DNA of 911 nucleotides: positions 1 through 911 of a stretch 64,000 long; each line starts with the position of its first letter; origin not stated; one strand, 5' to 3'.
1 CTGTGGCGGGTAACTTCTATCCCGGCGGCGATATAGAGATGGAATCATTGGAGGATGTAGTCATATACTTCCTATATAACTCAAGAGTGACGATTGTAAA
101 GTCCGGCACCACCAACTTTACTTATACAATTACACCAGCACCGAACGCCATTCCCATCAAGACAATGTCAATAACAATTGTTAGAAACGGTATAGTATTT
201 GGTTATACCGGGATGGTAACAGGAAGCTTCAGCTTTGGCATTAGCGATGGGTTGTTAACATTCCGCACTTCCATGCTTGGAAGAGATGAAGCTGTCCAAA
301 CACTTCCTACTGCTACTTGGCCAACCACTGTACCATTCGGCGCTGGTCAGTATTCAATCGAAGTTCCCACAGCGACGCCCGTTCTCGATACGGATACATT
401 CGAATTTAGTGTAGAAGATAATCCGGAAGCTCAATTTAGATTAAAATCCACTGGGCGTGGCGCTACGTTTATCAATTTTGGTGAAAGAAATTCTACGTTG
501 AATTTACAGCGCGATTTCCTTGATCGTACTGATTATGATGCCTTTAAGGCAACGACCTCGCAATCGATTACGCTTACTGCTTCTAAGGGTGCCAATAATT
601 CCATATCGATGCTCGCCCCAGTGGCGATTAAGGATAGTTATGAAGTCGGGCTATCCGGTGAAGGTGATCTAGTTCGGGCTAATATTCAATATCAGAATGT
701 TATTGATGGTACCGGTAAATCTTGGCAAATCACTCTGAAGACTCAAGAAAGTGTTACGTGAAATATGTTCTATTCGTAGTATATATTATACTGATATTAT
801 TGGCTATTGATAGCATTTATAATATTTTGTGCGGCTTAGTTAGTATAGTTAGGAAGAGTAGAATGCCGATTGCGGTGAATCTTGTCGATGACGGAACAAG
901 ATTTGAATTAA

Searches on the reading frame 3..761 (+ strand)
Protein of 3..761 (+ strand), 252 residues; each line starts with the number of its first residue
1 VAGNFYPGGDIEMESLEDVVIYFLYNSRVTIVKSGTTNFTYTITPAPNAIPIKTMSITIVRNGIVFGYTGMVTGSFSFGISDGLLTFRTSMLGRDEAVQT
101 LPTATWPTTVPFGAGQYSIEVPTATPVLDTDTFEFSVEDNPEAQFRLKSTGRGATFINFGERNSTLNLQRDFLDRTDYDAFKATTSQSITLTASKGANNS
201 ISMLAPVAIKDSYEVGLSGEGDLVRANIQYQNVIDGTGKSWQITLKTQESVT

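Call 60: search_protein_families(library=pfam, alignment_id=A3, max_evalue=0.0001)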
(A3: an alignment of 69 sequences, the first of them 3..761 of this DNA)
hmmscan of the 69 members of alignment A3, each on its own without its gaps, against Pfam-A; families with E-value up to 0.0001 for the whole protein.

A. member 1, window:3-761:+ (252 aa): 1 family
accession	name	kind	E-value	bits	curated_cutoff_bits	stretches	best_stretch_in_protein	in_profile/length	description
PF18906.5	Phage_tube_2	-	1.1e-14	55.1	27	1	37-212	78-247/266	Phage tail tube protein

B. families by the number of members that match (of 69 scanned): 12 families
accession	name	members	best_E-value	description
PF25283.1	DUF7873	1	6.2e-96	Family of unknown function (DUF7873)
PF04149.17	DUF397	1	1.9e-36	Domain of unknown function (DUF397)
PF13479.12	AAA_24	1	1.4e-33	AAA domain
PF01791.15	DeoC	1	6.5e-27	DeoC/LacD family aldolase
PF02661.23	Fic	1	7e-19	Fic/DOC family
PF16945.10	Phage_r1t_holin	1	2.5e-16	Putative lactococcus lactis phage r1t holin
PF18906.5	Phage_tube_2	1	1.1e-14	Phage tail tube protein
PF09414.15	RNA_ligase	1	1.3e-13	RNA ligase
PF22768.1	SPP1_Dit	1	3.5e-11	Siphovirus-type tail component, C-terminal domain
PF07883.17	Cupin_2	1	3.8e-09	Cupin domain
PF00112.29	Peptidase_C1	1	1.6e-08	Papain family cysteine protease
PF00190.28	Cupin_1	1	2e-05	Cupin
